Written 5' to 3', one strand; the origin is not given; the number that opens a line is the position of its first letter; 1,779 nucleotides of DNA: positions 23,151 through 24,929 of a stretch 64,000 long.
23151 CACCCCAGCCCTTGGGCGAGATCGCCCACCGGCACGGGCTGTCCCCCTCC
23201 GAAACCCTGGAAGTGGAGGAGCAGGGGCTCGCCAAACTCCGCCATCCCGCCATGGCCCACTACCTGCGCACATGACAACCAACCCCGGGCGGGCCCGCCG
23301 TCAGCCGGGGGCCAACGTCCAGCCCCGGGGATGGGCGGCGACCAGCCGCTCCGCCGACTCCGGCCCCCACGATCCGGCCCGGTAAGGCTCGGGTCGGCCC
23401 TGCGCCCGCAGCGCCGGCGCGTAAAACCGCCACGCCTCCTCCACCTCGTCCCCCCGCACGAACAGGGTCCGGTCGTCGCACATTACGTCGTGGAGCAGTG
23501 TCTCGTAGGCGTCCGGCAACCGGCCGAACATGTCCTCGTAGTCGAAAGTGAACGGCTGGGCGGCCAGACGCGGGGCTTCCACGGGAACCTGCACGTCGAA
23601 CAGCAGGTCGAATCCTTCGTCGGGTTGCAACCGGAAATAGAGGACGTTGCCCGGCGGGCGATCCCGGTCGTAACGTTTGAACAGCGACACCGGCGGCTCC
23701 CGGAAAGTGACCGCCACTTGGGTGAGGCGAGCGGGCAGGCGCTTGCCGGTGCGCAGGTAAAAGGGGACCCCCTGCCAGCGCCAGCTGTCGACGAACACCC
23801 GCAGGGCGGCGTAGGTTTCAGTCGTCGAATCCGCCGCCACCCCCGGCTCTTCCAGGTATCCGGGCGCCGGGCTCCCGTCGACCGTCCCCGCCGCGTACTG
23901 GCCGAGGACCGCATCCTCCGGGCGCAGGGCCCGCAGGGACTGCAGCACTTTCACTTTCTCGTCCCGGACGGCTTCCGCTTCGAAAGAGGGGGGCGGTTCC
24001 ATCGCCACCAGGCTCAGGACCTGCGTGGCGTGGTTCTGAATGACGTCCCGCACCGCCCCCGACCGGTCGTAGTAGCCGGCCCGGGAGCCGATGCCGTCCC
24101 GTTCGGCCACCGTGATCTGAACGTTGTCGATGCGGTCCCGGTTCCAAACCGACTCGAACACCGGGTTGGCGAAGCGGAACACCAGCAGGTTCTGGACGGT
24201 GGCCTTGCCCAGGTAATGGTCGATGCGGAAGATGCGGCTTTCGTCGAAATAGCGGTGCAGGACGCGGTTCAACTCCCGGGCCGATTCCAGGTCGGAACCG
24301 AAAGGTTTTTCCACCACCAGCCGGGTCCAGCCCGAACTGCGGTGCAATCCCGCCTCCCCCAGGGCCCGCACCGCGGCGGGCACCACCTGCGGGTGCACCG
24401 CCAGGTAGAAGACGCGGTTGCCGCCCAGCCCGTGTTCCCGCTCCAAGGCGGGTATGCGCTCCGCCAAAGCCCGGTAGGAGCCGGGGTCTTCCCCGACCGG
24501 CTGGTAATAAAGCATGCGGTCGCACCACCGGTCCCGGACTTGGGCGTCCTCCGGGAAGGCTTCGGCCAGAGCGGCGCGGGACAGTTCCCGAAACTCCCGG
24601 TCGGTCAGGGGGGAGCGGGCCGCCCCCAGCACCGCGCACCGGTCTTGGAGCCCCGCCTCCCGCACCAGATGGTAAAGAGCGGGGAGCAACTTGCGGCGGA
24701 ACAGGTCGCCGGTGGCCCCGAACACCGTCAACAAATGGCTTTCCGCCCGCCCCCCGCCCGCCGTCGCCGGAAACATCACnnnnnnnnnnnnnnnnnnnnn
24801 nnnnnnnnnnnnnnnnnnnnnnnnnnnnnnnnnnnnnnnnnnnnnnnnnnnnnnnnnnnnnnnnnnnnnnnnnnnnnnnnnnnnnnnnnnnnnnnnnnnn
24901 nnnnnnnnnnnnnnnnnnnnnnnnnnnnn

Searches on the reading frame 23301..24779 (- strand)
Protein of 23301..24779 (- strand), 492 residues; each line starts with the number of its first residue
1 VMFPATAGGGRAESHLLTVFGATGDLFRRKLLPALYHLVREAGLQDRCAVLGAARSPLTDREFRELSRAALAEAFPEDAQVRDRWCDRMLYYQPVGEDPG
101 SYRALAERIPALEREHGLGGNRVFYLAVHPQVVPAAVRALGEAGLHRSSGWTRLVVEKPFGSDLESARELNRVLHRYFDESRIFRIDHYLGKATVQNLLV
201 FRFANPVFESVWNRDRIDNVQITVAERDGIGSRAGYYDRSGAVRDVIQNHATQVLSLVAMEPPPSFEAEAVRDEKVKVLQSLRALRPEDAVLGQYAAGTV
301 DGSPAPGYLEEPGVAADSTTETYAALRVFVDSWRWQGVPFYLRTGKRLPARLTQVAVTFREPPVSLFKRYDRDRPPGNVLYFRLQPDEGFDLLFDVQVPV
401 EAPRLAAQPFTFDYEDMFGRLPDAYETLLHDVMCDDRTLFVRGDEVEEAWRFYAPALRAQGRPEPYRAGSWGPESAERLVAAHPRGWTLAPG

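Call 11: search_protein_families(library=pfam, proteins=[window:23301-24779:-])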
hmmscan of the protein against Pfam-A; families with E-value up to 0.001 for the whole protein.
window:23301-24779:- (492 aa): 2 families
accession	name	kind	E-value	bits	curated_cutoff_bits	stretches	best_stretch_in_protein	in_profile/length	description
PF02781.21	G6PD_C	-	2.4e-107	358.8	27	1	199-487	1-295/296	Glucose-6-phosphate dehydrogenase, C-terminal domain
PF00479.28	G6PD_N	-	4.1e-55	187.7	22.1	1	19-197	2-183/183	Glucose-6-phosphate dehydrogenase, NAD binding domain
